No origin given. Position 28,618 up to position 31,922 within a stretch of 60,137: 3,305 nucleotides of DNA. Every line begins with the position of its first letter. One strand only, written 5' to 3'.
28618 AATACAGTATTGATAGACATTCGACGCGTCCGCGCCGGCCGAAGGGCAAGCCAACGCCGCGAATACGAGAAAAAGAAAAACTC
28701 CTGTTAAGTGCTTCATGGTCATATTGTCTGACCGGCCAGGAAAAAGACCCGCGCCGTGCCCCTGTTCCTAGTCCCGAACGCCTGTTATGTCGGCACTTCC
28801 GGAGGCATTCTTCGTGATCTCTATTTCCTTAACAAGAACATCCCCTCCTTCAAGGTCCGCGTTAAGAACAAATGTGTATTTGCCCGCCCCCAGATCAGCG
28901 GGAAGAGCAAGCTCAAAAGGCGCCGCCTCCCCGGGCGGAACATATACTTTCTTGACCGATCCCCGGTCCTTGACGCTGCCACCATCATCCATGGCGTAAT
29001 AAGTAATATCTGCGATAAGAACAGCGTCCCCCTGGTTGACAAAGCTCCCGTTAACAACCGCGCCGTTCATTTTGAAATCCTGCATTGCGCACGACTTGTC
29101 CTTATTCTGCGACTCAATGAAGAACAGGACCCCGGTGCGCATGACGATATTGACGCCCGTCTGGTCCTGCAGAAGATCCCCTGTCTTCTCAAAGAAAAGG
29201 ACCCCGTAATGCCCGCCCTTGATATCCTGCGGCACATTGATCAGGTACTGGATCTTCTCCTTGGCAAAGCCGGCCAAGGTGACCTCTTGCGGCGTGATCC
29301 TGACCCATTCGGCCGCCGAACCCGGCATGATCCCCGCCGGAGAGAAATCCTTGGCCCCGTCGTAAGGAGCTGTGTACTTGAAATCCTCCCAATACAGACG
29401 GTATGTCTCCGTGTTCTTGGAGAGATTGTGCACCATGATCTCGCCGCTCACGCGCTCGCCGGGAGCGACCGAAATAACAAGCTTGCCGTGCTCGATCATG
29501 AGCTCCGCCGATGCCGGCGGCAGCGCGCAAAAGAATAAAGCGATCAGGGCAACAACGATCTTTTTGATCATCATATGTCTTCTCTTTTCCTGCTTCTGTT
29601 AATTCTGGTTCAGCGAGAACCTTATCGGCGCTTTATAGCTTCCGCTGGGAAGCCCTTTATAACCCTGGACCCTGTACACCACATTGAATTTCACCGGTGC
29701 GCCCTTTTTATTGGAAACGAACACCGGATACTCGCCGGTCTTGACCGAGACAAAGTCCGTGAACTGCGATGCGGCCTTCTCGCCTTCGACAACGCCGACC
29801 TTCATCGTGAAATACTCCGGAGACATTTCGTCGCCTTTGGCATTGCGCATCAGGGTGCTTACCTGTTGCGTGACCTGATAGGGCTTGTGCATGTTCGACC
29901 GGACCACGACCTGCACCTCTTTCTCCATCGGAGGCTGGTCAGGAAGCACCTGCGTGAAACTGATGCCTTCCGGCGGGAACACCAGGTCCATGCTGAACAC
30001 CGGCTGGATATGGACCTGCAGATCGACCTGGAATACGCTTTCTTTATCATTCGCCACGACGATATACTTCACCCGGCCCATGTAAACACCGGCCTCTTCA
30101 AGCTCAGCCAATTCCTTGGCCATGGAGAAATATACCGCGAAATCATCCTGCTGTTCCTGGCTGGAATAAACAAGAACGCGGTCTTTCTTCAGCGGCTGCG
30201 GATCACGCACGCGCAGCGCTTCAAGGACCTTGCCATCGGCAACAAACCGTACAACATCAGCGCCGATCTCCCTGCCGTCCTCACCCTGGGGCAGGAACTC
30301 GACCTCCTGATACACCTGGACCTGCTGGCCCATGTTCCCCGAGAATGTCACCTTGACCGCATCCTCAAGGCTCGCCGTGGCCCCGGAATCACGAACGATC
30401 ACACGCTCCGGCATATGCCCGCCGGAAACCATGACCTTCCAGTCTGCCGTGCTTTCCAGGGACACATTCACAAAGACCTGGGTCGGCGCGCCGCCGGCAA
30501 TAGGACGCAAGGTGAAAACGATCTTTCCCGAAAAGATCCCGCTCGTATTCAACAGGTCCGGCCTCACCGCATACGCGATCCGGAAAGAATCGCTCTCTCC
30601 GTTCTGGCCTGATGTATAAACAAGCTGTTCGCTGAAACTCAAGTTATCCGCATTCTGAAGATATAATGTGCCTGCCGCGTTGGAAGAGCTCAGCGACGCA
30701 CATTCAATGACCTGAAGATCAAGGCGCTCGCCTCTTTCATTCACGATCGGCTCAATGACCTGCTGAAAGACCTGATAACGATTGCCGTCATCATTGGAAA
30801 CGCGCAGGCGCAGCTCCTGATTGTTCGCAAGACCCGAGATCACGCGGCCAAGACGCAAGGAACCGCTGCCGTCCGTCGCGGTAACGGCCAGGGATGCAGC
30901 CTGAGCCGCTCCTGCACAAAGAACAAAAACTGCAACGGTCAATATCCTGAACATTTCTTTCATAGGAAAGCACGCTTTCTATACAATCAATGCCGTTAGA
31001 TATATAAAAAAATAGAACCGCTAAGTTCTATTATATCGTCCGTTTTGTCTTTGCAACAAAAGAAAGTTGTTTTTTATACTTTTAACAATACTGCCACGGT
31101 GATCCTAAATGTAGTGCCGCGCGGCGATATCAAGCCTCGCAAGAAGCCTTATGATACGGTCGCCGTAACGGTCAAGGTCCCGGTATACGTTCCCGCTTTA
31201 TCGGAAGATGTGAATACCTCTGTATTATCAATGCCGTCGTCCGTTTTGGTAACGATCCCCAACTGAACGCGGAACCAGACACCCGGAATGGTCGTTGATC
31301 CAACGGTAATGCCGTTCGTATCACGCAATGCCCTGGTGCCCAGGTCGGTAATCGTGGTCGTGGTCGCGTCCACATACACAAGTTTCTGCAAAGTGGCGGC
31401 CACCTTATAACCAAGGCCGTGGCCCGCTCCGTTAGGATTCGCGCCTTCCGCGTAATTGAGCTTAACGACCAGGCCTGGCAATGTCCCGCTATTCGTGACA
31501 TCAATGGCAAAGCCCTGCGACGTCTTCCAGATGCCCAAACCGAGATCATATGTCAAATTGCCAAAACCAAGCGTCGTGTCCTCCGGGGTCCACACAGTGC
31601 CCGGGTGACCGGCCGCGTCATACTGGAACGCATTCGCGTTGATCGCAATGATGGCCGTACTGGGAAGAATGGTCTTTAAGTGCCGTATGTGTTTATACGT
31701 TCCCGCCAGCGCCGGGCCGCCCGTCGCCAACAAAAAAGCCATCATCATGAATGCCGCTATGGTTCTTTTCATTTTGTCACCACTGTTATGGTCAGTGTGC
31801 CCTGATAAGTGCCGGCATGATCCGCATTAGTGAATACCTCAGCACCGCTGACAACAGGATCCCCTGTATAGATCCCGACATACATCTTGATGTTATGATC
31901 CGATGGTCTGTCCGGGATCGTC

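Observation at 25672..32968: Atypical chaperone-usher-like fimbrial gene cluster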

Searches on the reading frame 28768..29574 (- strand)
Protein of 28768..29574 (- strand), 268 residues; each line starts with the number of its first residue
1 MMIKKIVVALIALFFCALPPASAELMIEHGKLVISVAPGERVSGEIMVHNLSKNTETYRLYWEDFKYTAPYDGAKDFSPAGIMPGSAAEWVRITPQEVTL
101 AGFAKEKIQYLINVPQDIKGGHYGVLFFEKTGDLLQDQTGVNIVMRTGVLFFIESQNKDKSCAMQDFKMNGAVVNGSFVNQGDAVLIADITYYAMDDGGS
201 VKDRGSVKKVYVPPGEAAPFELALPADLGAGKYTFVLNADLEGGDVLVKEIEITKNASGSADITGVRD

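Call 3: search_protein_families(library=pfam, proteins=[window:28768-29574:-], max_evalue=1)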
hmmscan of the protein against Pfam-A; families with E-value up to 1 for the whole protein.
window:28768-29574:- (268 aa): 3 families
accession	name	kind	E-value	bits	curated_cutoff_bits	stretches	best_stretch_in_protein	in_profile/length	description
PF06280.18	fn3_5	-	0.0043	18.2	27.6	1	43-119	11-85/112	Fn3-like domain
PF16353.11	LacZ_4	-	0.21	12.3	27.3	0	189-233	16-58/87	Beta-galactosidase, domain 4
PF15418.12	DUF4625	-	0.26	12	27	0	105-127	90-112/131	Domain of unknown function (DUF4625)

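Call 4: search_protein_families(library=ncbifam, proteins=[window:28768-29574:-], max_evalue=1)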
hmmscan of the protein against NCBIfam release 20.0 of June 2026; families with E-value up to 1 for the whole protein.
window:28768-29574:- (268 aa): 2 families
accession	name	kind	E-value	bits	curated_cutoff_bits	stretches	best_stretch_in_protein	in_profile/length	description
NF053671.1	bindosome_BasC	exception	0.0002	21.2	260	1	163-254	47-138/140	bindosome assembly system protein BasC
NF038353.1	FxLYD_dom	domain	0.047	13.6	23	1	171-224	3-57/71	FxLYD domain-containing protein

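Call 23: search_solved_structures(query=A3, max_evalue=10, show_alignments=2)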
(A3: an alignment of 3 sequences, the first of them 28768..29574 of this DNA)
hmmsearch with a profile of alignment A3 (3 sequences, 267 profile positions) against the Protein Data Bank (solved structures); distinct sequences matched with E-value up to 10: 1.
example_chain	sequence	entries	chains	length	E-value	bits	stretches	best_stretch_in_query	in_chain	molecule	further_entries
7r81_W2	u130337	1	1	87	1.8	10.7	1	201-235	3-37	40S ribosomal protein S21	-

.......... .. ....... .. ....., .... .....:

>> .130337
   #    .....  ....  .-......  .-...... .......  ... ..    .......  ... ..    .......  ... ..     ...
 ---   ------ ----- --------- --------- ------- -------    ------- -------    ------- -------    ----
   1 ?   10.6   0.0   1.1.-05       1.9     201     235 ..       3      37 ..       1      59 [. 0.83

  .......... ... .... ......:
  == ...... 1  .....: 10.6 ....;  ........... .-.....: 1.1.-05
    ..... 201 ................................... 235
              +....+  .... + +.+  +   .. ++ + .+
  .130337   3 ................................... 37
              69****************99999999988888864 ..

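Call 43: search_protein_families(library=pfam, alignment_id=A6, max_evalue=1)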
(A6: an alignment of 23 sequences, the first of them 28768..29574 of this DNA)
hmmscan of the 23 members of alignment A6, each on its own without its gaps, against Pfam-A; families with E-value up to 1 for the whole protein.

A. member 1, window:28768-29574:- (268 aa): 3 families
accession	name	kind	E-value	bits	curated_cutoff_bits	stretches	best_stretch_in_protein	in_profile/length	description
PF06280.18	fn3_5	-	0.0043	18.2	27.6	1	43-119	11-85/112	Fn3-like domain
PF16353.11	LacZ_4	-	0.21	12.3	27.3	0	189-233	16-58/87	Beta-galactosidase, domain 4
PF15418.12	DUF4625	-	0.26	12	27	0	105-127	90-112/131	Domain of unknown function (DUF4625)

B. families by the number of members that match (of 23 scanned): 20 families
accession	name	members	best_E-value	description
PF06280.18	fn3_5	17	1.9e-05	Fn3-like domain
PF16353.11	LacZ_4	7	0.004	Beta-galactosidase, domain 4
PF06030.18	WxLIP_PGBD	6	0.00095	WxL Interacting Protein, peptidoglycan binding domain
PF13492.12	GAF_3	6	0.0094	GAF domain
PF14734.12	DUF4469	6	0.041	Domain of unknown function (DUF4469) with IG-like fold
PF10029.15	DUF2271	3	0.0079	Predicted periplasmic protein (DUF2271)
PF11797.14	WxLIP_HBD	3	0.038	WxL Interacting Protein, host binding domain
PF19077.6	Big_13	2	0.0026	Bacterial Ig-like domain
PF21633.3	MOV-10_Ig-like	2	0.0032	Helicase MOV-10, Ig-like domain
PF01835.25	MG2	2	0.0075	MG2 domain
PF14289.11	DUF4369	2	0.011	Domain of unknown function (DUF4369)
PF07675.18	Cleaved_Adhesin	2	0.03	Cleaved Adhesin Domain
PF18984.5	DUF5717_N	1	0.019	Family of unknown function (DUF5717)N-terminal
PF05899.18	Cupin_3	1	0.026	EutQ-like cupin domain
PF10633.15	NPCBM_assoc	1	0.046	NPCBM-associated, NEW3 domain of alpha-galactosidase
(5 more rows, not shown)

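Call 45: search_solved_structures(query=A6, max_evalue=10, show_alignments=3)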
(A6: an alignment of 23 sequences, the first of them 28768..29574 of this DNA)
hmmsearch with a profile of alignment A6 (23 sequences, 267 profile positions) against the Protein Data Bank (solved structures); distinct sequences matched with E-value up to 10: 5.
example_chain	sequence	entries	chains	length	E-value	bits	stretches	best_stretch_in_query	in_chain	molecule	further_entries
5dfk_A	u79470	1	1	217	0.051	15.6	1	92-158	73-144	Probable fimbrial chaperone EcpB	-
2kyw_A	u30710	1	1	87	0.66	11.9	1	180-231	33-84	Adhesion exoprotein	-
5x9i_A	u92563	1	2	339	1.3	10.9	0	190-248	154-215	Penicillin V acylase-like protein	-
5x8z_A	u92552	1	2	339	1.3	10.9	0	190-248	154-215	Penicillin V acylase-like protein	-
9o0h_B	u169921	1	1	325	6.7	8.6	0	61-73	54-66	Transcription factor ETV6,Non-receptor tyrosine-protein kinase TNK1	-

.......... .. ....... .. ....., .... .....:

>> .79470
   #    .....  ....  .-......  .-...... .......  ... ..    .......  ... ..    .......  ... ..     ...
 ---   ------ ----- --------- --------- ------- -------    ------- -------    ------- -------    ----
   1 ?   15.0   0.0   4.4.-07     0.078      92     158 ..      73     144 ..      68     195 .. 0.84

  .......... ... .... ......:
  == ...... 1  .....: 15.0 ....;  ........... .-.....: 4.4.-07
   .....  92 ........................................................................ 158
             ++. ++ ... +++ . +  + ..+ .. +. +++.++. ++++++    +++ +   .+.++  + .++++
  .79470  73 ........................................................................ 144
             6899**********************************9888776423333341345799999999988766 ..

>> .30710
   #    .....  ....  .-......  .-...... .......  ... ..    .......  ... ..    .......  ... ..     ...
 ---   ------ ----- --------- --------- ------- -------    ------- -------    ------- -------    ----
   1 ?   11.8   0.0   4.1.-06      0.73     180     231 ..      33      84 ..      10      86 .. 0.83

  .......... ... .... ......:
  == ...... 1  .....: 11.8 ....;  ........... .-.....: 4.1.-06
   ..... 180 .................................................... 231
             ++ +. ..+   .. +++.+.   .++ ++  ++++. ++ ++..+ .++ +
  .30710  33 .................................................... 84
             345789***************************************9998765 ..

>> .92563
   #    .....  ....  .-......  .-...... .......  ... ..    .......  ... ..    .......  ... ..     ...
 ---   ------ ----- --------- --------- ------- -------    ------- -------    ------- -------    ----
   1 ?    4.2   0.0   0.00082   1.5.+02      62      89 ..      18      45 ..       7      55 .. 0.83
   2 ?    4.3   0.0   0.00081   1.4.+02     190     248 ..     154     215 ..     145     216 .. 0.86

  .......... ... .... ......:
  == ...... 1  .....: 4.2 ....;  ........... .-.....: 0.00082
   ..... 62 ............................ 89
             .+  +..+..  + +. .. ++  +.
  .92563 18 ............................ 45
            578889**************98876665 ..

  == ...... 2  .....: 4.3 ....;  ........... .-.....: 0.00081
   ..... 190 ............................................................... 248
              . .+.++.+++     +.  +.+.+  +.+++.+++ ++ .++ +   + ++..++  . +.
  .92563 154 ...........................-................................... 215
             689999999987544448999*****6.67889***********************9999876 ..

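Call 54: find_homologous_proteins(query=A6, max_evalue=0.01)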
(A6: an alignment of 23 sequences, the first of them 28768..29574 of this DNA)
Query A6 (23 sequences) (268 aa, profile of the alignment): 327 proteins with E <= 0.01 among 5967 candidates; the best 120 are listed.
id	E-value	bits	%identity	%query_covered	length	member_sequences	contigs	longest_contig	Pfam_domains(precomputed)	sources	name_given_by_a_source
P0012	8.7e-128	443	44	100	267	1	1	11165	-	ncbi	-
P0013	6.8e-127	440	44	98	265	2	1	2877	-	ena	-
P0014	1.1e-126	439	44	100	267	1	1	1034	-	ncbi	-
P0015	1.7e-126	439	44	98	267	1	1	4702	-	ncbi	-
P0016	2.2e-126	438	47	100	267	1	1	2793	-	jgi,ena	-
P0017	2.8e-126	438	47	100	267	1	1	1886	-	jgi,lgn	-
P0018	3.0e-126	438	46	100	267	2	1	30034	-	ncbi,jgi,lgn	-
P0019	3.6e-126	437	45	98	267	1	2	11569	-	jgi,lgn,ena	-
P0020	9.5e-126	436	46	98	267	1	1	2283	-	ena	-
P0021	1.4e-125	435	46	98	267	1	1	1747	-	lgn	-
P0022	1.7e-125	435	46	100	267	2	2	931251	-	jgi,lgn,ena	jgi:hypothetical protein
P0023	1.8e-125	435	44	100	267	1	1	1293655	-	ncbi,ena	-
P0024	4.3e-125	434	44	96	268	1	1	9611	-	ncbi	-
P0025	4.9e-125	434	44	96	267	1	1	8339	-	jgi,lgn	-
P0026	8.5e-125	433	44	100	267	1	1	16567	-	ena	-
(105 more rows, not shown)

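Call 75: search_solved_structures(query=A10, max_evalue=10, show_alignments=1)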
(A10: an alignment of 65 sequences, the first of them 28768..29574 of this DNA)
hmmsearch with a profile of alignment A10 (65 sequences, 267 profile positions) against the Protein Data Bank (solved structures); distinct sequences matched with E-value up to 10: 3.
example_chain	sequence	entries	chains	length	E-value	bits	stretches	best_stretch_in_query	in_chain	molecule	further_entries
5dfk_A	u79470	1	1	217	0.2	13.6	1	92-159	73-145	Probable fimbrial chaperone EcpB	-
9c39_H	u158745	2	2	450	0.67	11.9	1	76-121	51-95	Putative structural protein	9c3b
9o0h_B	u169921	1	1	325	4.2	9.3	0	61-73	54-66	Transcription factor ETV6,Non-receptor tyrosine-protein kinase TNK1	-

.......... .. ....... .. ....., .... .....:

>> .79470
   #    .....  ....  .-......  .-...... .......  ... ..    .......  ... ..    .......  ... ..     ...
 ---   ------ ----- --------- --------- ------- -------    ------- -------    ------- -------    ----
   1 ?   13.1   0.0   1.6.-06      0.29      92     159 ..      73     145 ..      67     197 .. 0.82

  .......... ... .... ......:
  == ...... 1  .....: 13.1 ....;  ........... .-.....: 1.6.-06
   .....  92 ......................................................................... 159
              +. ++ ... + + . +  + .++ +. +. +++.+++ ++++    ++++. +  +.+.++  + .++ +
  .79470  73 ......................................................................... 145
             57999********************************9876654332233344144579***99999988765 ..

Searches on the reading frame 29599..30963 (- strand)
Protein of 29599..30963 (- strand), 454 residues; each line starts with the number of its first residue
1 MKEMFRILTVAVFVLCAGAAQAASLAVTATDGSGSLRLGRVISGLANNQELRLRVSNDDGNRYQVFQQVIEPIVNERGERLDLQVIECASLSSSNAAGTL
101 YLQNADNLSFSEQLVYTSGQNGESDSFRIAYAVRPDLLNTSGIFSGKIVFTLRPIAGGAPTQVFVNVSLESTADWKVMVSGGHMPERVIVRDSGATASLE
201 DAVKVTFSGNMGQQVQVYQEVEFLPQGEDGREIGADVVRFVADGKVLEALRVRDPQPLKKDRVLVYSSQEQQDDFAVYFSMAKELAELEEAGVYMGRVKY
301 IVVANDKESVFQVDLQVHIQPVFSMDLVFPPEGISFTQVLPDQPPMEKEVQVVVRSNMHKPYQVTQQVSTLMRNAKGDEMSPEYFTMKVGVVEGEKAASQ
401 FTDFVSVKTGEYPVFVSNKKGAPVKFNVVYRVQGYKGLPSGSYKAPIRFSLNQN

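Call 3: search_protein_families(library=pfam, proteins=[window:29599-30963:-], max_evalue=1)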
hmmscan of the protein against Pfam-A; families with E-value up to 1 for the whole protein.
window:29599-30963:- (454 aa): 0 families

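Call 4: search_protein_families(library=ncbifam, proteins=[window:29599-30963:-], max_evalue=1)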
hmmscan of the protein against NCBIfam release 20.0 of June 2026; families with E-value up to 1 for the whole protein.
window:29599-30963:- (454 aa): 0 families

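Call 25: search_solved_structures(query=A4, max_evalue=10)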
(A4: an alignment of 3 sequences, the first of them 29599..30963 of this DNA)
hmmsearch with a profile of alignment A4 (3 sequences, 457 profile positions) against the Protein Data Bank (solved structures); distinct sequences matched with E-value up to 10: 8.
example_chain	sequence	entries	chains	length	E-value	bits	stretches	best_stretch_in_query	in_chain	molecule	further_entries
6pxg_A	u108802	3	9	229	0.12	14.4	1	363-439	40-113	G2 Fab Heavy Chain | G2 heavy chain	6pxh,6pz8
3j6o_S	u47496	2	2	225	0.19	13.7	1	119-184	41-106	Coxsackie and adenovirus receptor | Coxsackievirus and adenovirus receptor homolog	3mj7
3j6n_K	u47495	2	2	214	0.21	13.6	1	119-184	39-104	Coxsackie and adenovirus receptor | Coxsackievirus and adenovirus receptor homolog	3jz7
7vxz_E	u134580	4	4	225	0.22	13.5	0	119-193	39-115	Coxsackievirus and adenovirus receptor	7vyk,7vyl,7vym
7w14_E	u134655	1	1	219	0.23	13.5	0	119-193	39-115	Coxsackievirus and adenovirus receptor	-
8g5a_H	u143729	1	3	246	0.62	12.1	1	395-445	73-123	FL-1086 Fab heavy chain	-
8g5b_I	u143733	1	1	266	0.71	11.9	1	395-445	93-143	FL-1061 heavy chain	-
8feh_D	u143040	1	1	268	0.94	11.5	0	332-373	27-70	Minor capsid protein A1 fusion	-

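Call 85: search_protein_families(library=pfam, alignment_id=A11, max_evalue=1)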
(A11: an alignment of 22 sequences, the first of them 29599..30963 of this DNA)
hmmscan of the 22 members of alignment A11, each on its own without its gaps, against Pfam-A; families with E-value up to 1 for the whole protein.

A. member 1, window:29599-30963:- (454 aa): 0 families

B. families by the number of members that match (of 22 scanned): 22 families
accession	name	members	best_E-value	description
PF02807.20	ATP-gua_PtransN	2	0.0016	ATP:guanido phosphotransferase, N-terminal domain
PF23650.1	DUF7148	2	0.031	Domain of unknown function (DUF7148)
PF17790.7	MG1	1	0.0085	Macroglobulin domain MG1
PF23892.1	Ig_CycH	1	0.017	Cytochrome c-type biogenesis protein H Ig-like domain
PF12708.12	Pect-lyase_RHGA_epim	1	0.018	Rhamnogalacturonase A/epimerase, pectate lyase-like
PF13473.12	Cupredoxin_1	1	0.022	Cupredoxin-like domain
PF08442.15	ATP-grasp_2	1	0.054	ATP-grasp domain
PF05698.19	Trigger_C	1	0.055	Bacterial trigger factor protein (TF) C-terminus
PF22235.1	FAS1_thioest_ins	1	0.067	Fatty acid synthase subunit beta, insertion domain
PF10291.14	muHD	1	0.071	Muniscin C-terminal mu homology domain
PF24619.1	Ig_SibA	1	0.075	SibA-like, immunoglobulin-like domain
PF09081.16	AMT4_dom_C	1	0.083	Glucan 1,4-alpha-maltotetraohydrolase, domain C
PF09008.15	Head_binding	1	0.089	Head binding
PF20170.4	Plexin_RBD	1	0.13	Plexin cytoplasmic RhoGTPase-binding domain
PF14979.11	TMEM52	1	0.13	Transmembrane 52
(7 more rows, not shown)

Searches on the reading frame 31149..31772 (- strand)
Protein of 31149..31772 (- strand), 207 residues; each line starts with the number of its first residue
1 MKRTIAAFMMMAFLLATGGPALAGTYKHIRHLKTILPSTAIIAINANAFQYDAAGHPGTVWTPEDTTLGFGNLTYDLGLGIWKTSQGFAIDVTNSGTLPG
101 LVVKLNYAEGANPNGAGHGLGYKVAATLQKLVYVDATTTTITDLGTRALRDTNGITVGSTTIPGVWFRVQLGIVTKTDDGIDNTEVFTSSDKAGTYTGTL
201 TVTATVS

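Call 3: search_protein_families(library=pfam, proteins=[window:31149-31772:-], max_evalue=1)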
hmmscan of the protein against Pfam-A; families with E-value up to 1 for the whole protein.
window:31149-31772:- (207 aa): 0 families

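Call 4: search_protein_families(library=ncbifam, proteins=[window:31149-31772:-], max_evalue=1)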
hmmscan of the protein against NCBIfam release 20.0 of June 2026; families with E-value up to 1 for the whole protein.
window:31149-31772:- (207 aa): 1 family
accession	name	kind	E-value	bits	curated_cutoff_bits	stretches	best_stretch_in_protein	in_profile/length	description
NF000048.1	AAC_6p_A40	exception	0.12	11.9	400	1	109-143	102-137/184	aminoglycoside 6'-N-acetyltransferase AacA40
